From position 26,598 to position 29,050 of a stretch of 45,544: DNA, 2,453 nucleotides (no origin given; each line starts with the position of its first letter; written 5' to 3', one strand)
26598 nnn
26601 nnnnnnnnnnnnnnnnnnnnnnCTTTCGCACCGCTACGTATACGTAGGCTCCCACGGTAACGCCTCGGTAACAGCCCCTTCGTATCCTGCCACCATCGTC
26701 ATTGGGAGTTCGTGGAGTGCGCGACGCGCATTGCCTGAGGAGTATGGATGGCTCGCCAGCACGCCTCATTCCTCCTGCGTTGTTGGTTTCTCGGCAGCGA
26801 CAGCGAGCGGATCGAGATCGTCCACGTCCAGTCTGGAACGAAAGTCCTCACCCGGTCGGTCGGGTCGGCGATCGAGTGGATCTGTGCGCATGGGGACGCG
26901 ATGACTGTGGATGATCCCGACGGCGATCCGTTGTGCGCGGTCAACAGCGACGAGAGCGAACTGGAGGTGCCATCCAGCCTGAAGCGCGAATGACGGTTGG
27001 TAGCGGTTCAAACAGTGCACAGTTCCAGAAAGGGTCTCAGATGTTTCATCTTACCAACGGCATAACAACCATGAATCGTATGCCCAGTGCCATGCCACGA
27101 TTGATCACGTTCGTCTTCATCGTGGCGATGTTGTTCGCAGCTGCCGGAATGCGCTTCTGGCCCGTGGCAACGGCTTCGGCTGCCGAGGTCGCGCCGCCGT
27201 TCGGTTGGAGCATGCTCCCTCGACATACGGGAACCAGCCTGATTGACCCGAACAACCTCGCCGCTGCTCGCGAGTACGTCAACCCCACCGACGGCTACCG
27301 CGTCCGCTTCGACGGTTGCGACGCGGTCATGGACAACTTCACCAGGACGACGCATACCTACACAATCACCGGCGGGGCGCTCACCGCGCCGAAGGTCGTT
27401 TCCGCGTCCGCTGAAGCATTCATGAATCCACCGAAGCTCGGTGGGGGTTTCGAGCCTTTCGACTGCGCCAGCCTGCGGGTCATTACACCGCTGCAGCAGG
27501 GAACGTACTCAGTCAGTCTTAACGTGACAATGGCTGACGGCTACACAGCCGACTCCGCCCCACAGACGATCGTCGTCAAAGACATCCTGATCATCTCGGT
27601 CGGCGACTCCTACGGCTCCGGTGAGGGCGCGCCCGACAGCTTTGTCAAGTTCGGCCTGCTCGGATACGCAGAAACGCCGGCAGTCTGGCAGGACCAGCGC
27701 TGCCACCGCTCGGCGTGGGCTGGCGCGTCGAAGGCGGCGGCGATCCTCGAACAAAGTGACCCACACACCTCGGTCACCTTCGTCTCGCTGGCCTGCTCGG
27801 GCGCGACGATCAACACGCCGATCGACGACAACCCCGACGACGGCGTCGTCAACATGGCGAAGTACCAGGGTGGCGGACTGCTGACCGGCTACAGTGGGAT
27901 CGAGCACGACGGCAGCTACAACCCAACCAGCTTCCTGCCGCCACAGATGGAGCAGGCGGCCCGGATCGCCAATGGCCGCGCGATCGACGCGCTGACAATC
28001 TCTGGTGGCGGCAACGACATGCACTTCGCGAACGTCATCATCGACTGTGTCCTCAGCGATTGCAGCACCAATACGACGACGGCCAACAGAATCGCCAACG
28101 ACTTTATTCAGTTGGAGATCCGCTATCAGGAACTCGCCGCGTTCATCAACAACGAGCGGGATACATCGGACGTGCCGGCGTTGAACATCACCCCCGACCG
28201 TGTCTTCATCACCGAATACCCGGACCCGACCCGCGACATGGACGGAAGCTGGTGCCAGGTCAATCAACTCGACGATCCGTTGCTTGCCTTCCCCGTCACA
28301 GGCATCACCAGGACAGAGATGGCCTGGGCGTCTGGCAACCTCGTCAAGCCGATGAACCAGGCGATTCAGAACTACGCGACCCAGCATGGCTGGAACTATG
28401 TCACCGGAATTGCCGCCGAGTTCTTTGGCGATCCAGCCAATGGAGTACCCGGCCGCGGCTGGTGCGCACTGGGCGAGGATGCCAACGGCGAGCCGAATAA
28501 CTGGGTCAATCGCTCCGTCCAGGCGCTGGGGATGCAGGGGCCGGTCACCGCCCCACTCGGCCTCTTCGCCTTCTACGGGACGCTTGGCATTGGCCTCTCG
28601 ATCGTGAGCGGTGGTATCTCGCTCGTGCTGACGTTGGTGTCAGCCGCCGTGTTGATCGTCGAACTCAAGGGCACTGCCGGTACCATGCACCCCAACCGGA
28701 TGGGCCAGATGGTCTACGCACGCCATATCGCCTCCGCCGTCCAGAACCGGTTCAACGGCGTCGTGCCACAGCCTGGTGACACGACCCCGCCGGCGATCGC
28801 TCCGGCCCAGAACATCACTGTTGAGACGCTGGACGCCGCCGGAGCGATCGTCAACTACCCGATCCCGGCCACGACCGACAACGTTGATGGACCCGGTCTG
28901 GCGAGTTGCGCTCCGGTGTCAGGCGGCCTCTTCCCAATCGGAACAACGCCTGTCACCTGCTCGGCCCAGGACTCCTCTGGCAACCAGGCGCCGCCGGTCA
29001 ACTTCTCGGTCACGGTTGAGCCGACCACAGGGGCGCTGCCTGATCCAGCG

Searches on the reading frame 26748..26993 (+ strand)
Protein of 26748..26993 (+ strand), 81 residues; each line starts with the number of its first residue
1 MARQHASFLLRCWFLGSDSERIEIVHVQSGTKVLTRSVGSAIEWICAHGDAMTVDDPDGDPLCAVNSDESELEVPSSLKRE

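Call 47: search_protein_families(library=pfam, proteins=[window:26748-26993:+], max_evalue=0.001)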
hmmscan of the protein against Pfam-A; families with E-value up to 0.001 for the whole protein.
window:26748-26993:+ (81 aa): 0 families

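Call 63: search_protein_families(library=pfam, proteins=[window:26748-26993:+], max_evalue=5)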
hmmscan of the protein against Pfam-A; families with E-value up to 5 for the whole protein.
window:26748-26993:+ (81 aa): 3 families
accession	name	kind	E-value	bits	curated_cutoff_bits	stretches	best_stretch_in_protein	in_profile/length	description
PF00364.28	Biotin_lipoyl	-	0.097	13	22.1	1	39-77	9-48/73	Biotin-requiring enzyme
PF22562.2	UBA_7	-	0.1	13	27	1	37-56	29-48/48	UBA-like domain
PF16242.11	Pyrid_ox_like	-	0.27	11.2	28.8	1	1-57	32-88/149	Pyridoxamine 5'-phosphate oxidase like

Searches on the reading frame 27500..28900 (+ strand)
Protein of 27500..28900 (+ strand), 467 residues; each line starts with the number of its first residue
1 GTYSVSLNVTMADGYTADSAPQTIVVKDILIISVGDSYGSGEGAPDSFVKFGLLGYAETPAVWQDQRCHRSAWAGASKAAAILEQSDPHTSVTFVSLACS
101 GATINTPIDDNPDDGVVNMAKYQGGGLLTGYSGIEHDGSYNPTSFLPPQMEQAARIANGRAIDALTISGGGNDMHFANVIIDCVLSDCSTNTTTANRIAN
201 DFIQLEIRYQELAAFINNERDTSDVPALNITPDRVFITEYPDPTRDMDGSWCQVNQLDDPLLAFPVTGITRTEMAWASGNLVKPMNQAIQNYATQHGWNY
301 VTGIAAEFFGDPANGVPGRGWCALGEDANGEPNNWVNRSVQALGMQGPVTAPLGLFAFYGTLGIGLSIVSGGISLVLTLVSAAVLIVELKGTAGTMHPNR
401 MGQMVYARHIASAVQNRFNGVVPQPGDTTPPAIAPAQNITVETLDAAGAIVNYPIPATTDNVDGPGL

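Call 63: search_protein_families(library=pfam, proteins=[window:27500-28900:+], max_evalue=5)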
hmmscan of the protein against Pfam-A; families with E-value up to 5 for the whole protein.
window:27500-28900:+ (467 aa): 1 family
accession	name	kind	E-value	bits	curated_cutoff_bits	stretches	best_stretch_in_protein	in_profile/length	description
PF13472.12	Lipase_GDSL_2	-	0.0046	17.9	32.9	1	80-306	24-150/178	GDSL-like Lipase/Acylhydrolase family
